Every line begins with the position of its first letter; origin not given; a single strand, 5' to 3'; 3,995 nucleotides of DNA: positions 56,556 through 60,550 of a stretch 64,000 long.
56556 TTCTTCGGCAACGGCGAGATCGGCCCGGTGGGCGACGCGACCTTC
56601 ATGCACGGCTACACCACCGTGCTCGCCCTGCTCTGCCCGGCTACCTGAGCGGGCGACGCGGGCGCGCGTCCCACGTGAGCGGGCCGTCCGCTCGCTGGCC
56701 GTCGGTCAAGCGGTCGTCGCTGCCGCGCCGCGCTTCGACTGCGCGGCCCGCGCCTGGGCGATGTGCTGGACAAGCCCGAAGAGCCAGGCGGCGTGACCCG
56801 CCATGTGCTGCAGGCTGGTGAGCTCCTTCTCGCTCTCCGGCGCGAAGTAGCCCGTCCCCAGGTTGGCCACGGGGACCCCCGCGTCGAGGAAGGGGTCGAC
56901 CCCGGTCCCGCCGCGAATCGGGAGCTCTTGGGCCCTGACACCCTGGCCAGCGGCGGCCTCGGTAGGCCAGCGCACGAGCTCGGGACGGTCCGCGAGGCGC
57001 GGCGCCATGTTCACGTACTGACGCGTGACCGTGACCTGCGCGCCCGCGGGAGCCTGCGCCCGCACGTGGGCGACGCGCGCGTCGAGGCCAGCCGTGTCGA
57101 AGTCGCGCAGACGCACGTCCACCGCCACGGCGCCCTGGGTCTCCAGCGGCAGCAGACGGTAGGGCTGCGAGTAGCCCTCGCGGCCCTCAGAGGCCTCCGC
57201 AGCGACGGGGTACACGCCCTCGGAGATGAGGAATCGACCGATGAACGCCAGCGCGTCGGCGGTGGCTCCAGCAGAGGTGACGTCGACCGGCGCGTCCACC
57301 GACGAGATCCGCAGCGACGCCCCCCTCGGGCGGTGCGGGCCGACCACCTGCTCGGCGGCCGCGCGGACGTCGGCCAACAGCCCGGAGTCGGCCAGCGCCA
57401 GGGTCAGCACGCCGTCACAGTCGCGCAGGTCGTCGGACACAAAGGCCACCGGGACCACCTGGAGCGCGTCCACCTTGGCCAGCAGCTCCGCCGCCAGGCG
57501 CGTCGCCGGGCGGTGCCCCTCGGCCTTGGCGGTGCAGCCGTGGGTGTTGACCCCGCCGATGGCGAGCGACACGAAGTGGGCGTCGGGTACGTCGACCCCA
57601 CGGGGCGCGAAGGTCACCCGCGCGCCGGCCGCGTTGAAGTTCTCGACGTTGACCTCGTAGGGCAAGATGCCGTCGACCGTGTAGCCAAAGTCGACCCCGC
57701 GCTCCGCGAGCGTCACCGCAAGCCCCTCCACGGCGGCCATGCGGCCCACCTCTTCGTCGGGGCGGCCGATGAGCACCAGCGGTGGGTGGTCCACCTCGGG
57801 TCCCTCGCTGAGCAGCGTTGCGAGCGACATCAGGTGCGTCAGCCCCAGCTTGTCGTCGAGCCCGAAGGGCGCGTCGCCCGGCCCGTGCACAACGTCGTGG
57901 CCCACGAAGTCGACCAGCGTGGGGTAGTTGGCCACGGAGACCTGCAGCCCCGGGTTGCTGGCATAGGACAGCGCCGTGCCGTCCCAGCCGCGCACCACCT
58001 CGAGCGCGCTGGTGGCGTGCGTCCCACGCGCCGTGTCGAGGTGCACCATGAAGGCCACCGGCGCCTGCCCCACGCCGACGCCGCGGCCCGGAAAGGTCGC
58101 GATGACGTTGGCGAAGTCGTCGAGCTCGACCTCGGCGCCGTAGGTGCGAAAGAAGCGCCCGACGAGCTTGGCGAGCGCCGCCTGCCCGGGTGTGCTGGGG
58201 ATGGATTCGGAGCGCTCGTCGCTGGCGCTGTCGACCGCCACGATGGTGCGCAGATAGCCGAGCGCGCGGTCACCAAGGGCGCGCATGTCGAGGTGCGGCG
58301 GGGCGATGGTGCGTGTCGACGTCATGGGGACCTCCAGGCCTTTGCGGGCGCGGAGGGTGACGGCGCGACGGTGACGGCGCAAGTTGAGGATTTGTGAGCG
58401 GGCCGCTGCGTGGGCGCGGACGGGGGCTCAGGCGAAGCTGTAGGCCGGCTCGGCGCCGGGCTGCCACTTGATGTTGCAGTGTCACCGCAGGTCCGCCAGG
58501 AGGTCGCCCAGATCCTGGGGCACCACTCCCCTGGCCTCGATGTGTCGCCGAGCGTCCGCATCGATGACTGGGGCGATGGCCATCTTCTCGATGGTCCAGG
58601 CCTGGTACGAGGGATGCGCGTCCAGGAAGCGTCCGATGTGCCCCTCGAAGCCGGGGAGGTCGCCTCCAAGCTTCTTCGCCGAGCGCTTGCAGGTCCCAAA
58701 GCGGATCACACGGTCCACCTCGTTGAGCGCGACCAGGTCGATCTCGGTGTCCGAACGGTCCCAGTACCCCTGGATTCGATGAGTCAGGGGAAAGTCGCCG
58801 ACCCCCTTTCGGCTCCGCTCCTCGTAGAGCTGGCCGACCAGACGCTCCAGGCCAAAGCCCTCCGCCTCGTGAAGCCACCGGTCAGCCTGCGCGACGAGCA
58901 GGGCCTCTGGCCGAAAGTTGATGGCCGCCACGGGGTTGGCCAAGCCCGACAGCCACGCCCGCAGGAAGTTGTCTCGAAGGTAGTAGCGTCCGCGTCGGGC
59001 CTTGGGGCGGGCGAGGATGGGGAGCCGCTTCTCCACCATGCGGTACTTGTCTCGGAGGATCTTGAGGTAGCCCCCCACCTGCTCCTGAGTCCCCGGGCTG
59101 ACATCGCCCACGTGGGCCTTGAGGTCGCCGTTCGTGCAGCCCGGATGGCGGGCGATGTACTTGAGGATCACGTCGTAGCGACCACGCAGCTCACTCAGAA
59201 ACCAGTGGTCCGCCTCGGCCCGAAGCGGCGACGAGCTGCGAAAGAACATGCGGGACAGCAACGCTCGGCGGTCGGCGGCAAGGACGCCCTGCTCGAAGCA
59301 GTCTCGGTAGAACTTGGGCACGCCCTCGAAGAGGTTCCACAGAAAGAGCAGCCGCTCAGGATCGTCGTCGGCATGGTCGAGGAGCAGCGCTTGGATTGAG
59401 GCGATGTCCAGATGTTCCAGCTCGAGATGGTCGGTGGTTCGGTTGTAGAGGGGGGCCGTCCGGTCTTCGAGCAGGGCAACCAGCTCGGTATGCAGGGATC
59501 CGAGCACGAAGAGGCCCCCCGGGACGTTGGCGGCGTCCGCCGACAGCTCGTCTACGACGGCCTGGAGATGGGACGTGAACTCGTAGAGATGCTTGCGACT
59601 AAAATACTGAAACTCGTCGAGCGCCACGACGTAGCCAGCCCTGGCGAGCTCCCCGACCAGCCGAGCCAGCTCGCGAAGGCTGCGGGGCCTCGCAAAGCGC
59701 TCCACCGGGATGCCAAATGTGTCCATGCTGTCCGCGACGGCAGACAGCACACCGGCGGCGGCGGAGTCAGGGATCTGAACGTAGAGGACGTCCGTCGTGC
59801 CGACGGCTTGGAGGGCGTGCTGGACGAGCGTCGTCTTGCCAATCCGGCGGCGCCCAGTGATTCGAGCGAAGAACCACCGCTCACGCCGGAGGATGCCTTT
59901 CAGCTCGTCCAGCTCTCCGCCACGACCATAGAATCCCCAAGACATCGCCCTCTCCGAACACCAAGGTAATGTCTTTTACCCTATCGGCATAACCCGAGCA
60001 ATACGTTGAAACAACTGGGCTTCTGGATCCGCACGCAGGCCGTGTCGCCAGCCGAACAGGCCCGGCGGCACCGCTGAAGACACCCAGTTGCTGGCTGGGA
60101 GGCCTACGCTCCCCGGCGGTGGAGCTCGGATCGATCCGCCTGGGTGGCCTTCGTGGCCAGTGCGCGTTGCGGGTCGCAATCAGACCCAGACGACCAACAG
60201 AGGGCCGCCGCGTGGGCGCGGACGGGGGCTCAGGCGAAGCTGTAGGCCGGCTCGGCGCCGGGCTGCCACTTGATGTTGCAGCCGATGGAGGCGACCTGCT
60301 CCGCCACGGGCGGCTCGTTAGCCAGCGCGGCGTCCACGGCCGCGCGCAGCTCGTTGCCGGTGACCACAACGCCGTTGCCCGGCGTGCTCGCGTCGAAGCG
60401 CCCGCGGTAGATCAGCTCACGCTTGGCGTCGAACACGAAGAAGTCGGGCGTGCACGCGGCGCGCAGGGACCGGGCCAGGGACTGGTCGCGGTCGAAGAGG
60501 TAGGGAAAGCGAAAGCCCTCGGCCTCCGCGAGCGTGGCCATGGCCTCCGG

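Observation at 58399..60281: Single-gene mini-island: DUF234 AAA+ ATPase between ~80 bp direct repeats that duplicate a gene's 3' end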

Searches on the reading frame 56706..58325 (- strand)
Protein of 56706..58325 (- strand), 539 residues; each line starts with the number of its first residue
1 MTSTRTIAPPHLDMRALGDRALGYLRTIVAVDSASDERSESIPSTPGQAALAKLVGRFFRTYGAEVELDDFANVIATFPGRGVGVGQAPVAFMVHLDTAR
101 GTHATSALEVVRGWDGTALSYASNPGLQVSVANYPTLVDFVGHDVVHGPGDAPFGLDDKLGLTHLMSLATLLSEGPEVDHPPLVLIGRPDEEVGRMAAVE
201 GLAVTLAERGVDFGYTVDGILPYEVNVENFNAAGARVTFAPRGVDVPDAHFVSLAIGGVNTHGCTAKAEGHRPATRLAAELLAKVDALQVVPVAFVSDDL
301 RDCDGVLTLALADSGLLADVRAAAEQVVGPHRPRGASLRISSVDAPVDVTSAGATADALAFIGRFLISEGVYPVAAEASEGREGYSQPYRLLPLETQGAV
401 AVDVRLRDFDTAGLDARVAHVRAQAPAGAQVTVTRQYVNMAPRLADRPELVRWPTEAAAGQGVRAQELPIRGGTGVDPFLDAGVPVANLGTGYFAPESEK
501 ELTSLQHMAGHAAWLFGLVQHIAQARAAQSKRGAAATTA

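Call 8: search_protein_families(library=pfam, proteins=[window:56706-58325:-], max_evalue=0.01)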
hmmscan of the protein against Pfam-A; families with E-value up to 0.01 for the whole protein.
window:56706-58325:- (539 aa): 1 family
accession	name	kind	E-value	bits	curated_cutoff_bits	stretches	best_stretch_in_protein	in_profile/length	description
PF01546.33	Peptidase_M20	-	0.00034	21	24.6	1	158-516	36-201/206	Peptidase family M20/M25/M40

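Call 10: search_protein_families(library=ncbifam, proteins=[window:56706-58325:-], max_evalue=0.01)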
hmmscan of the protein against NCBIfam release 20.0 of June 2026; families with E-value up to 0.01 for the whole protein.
window:56706-58325:- (539 aa): 4 families
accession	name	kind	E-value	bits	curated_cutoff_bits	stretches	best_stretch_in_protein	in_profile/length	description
NF003976.0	PRK05469.1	subfamily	7.6e-51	173.2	255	2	27-242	11-222/409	tripeptide aminopeptidase PepT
NF009920.0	PRK13381.1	subfamily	1.8e-41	142.4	293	2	28-240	16-223/412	peptidase T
TIGR01882.1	peptidase-T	equivalog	1.3e-36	126.3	285.75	2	26-244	10-225/410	peptidase T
TIGR01883.1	PepT-like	hypoth_equivalog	0.00022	20.3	274.25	1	422-510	263-351/361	peptidase T-like protein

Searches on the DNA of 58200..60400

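Call 112: search_rna_families(source=window, start=58200, end=60400, threshold=evalue, max_evalue=1)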
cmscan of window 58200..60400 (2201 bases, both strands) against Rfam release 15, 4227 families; matches with E-value up to 1: 1.
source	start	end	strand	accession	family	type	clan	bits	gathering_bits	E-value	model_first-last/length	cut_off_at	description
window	60011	60092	-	RF03451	mir-3188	Gene; miRNA;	-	23.4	93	0.75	1-86/86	no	mir-3188 microRNA precursor family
